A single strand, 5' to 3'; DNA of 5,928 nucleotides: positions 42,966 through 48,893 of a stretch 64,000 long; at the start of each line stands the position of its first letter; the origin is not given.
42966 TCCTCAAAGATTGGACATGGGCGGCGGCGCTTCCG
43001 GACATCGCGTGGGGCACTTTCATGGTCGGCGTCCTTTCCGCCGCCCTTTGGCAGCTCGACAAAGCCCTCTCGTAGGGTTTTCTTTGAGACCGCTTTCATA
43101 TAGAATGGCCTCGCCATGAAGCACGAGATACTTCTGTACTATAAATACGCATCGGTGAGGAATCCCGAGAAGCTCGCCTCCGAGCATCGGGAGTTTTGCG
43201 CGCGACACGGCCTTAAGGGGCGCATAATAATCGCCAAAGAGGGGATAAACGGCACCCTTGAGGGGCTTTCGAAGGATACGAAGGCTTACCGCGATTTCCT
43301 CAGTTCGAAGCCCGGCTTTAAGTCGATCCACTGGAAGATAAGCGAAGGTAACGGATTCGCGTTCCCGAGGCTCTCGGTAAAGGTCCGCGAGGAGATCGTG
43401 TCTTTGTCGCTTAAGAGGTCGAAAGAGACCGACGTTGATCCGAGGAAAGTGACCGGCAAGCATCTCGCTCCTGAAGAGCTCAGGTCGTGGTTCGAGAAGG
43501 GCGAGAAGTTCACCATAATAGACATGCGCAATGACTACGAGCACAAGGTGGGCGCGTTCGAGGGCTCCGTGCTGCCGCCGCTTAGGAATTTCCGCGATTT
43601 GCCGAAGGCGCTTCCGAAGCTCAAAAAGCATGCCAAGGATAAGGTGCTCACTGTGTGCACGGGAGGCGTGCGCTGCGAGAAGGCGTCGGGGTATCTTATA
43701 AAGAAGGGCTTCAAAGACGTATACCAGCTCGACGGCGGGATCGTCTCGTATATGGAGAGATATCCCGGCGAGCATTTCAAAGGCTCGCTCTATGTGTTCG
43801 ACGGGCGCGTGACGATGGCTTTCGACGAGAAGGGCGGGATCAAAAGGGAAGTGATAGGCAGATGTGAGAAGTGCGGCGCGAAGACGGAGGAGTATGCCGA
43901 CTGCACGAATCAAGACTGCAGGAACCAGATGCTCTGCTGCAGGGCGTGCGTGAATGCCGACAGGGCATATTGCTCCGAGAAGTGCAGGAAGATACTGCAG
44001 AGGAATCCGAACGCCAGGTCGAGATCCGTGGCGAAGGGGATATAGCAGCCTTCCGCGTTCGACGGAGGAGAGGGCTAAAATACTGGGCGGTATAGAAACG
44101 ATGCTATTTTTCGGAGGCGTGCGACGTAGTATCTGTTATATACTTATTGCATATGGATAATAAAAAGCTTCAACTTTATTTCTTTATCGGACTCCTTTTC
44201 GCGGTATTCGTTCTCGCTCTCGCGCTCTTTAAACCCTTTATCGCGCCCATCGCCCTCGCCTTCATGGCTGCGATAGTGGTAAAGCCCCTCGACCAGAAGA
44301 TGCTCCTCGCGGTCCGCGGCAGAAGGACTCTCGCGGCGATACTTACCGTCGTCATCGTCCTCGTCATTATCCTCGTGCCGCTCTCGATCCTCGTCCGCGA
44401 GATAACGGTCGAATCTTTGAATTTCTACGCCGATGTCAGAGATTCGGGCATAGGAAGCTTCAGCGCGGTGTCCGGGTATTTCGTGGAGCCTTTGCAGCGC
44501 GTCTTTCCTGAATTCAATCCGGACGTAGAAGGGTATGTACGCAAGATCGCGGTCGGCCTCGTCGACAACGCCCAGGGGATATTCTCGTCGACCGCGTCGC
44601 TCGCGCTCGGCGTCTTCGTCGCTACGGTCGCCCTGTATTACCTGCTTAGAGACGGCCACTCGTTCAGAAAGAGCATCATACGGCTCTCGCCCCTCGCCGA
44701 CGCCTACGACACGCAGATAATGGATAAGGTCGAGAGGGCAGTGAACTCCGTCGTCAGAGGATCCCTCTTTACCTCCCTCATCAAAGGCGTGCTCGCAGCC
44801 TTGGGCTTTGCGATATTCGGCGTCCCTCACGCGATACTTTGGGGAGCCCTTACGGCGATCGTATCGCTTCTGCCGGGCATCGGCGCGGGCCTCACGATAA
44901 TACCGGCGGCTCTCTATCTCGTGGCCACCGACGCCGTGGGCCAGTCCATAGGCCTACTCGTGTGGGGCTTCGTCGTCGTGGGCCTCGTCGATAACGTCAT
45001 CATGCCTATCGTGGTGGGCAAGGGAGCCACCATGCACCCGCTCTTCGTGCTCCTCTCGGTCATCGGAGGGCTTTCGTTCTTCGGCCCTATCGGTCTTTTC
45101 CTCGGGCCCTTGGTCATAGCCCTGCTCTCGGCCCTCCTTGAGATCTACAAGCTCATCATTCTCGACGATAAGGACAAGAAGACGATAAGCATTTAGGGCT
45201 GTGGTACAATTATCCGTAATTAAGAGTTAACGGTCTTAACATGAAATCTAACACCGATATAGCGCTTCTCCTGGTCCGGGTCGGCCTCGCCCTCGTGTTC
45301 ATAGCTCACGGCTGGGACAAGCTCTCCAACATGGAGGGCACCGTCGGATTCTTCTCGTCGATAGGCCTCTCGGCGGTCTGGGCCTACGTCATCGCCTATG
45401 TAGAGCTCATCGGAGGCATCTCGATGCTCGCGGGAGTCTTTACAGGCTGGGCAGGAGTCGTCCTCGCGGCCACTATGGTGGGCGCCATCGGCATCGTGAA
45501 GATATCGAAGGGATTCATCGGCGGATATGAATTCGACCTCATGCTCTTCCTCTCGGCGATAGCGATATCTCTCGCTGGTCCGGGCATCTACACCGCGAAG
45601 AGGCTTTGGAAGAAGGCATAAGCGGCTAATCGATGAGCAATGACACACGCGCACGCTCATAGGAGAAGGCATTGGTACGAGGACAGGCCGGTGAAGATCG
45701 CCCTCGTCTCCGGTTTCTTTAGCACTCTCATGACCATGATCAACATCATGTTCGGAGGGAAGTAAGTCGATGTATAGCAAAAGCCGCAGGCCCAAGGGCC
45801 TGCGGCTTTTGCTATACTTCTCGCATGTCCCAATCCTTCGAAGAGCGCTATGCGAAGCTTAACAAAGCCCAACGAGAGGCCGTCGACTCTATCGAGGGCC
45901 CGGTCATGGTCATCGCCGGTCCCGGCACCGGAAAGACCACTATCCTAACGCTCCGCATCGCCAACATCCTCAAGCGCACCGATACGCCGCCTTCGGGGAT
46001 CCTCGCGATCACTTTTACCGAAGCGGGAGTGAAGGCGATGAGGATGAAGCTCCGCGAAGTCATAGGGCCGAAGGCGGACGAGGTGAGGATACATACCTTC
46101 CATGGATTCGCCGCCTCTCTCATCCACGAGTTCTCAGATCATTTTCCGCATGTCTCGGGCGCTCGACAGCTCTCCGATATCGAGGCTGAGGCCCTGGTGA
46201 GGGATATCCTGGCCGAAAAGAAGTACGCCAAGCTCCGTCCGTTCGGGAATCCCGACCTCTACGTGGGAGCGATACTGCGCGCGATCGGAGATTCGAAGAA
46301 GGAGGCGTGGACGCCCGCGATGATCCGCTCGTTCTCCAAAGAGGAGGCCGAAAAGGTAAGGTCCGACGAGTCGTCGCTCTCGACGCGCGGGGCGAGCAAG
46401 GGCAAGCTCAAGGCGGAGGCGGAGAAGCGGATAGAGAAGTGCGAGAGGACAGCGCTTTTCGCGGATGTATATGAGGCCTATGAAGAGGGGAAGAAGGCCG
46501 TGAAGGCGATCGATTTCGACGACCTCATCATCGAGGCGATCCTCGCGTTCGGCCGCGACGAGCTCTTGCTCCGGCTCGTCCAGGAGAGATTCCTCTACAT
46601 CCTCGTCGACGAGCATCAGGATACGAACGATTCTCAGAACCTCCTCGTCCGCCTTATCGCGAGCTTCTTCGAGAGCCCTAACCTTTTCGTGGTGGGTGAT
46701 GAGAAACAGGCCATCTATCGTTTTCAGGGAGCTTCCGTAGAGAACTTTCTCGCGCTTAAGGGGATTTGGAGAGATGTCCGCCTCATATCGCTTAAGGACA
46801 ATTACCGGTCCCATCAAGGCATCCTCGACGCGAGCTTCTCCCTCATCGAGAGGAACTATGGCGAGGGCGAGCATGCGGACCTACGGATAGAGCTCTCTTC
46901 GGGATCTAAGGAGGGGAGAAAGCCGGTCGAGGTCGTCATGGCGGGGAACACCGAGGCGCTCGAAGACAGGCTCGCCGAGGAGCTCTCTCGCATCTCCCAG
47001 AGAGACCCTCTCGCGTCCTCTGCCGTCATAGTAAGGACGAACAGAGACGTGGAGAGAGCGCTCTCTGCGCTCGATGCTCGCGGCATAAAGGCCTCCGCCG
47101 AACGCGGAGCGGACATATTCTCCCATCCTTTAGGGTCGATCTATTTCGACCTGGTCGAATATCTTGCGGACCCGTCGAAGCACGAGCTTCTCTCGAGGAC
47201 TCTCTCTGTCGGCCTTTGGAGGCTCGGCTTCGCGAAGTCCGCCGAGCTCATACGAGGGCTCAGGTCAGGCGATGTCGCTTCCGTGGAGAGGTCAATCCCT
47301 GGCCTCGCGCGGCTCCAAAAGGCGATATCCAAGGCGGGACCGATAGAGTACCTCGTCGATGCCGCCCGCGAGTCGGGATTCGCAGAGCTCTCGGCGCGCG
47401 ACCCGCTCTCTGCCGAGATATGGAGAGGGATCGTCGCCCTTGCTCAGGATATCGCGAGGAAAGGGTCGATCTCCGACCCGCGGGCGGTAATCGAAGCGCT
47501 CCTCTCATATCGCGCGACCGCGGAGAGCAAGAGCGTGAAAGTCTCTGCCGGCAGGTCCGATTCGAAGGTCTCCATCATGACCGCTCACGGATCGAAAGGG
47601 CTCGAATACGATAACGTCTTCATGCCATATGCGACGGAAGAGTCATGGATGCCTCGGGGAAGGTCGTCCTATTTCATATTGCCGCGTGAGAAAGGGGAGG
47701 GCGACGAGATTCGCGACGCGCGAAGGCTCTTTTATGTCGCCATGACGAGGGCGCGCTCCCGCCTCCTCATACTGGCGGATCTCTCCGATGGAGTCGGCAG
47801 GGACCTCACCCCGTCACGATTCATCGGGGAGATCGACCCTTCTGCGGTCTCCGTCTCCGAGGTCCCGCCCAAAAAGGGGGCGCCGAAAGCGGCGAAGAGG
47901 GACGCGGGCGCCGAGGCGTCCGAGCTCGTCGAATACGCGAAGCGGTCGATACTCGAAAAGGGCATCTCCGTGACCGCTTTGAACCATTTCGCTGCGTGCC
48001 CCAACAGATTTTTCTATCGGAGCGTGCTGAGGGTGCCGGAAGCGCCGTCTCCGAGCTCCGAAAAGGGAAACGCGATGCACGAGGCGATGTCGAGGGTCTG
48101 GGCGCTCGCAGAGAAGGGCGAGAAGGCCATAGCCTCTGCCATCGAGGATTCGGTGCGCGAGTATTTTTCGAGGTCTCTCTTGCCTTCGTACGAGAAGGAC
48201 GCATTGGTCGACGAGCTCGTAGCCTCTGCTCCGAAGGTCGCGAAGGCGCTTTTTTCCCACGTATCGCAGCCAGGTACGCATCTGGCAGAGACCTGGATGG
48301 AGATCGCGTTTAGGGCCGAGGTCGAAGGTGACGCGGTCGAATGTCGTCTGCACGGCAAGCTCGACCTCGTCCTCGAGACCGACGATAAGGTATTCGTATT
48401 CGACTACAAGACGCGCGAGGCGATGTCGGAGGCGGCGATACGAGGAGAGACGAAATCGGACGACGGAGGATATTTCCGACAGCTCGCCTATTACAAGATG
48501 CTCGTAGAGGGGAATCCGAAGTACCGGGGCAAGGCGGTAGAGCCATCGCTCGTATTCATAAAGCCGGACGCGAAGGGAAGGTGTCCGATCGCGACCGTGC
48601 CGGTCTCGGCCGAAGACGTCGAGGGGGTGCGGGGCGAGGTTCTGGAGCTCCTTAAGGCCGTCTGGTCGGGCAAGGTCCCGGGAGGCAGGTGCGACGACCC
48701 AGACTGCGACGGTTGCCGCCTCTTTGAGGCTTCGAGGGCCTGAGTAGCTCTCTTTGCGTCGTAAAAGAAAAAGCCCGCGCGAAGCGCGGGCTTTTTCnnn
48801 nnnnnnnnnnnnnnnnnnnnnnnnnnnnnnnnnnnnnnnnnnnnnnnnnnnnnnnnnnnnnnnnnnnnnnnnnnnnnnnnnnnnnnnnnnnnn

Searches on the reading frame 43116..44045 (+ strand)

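Call 59: search_protein_families(library=pfam, proteins=[window:43116-44045:+], max_evalue=0.00001)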
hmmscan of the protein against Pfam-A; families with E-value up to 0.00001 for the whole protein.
window:43116-44045:+ (309 aa): 3 families
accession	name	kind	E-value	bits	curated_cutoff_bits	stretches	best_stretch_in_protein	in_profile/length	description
PF17773.7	UPF0176_N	-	8.7e-26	90.6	26.2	1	4-94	2-92/92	UPF0176 acylphosphatase like domain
PF12368.13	Rhodanese_C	-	1.7e-16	60.7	26.9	1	222-291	1-66/66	Rhodanase C-terminal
PF00581.25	Rhodanese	-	3.9e-11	43.7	22.2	1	119-213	2-100/102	Rhodanese-like domain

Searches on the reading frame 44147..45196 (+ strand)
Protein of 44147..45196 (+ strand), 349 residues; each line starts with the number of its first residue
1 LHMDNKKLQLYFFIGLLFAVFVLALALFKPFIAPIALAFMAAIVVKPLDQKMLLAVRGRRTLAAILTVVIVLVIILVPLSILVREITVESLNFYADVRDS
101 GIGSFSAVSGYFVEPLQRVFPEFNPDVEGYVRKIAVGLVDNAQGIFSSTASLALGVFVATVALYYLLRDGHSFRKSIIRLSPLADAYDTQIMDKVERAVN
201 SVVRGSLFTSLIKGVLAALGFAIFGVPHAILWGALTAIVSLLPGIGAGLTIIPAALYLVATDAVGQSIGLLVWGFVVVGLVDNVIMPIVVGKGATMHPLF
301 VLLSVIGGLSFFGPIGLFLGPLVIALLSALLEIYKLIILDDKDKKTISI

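Call 59: search_protein_families(library=pfam, proteins=[window:44147-45196:+], max_evalue=0.00001)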
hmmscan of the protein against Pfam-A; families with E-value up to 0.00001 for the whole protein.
window:44147-45196:+ (349 aa): 1 family
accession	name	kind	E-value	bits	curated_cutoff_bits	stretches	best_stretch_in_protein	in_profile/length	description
PF01594.21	AI-2E_transport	-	1.7e-51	175.8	34.3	1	13-334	2-326/327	AI-2E family transporter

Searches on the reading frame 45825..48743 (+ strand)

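Call 59: search_protein_families(library=pfam, proteins=[window:45825-48743:+], max_evalue=0.00001)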
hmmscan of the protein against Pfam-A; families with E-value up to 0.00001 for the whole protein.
window:45825-48743:+ (972 aa): 6 families
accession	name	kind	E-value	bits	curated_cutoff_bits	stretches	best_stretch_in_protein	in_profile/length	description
PF00580.27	UvrD-helicase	-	1.4e-59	202.4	23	1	12-312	1-267/271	UvrD/REP helicase N-terminal domain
PF13361.12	UvrD_C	-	1e-26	94.6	25.6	2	542-649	250-345/350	UvrD-like helicase C-terminal domain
PF12705.13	PDDEXK_1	-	3.1e-26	93.2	22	1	714-965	2-241/247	PD-(D/E)XK nuclease superfamily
PF13245.12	AAA_19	-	5e-17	62.8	25.1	1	16-300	1-133/134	AAA domain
PF13538.12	UvrD_C_2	-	4.1e-09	36.6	27.4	0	627-649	29-51/52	UvrD-like helicase C-terminal domain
PF12684.13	DUF3799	-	1.9e-06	28.3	26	0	715-964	1-230/233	PDDEXK-like domain of unknown function (DUF3799)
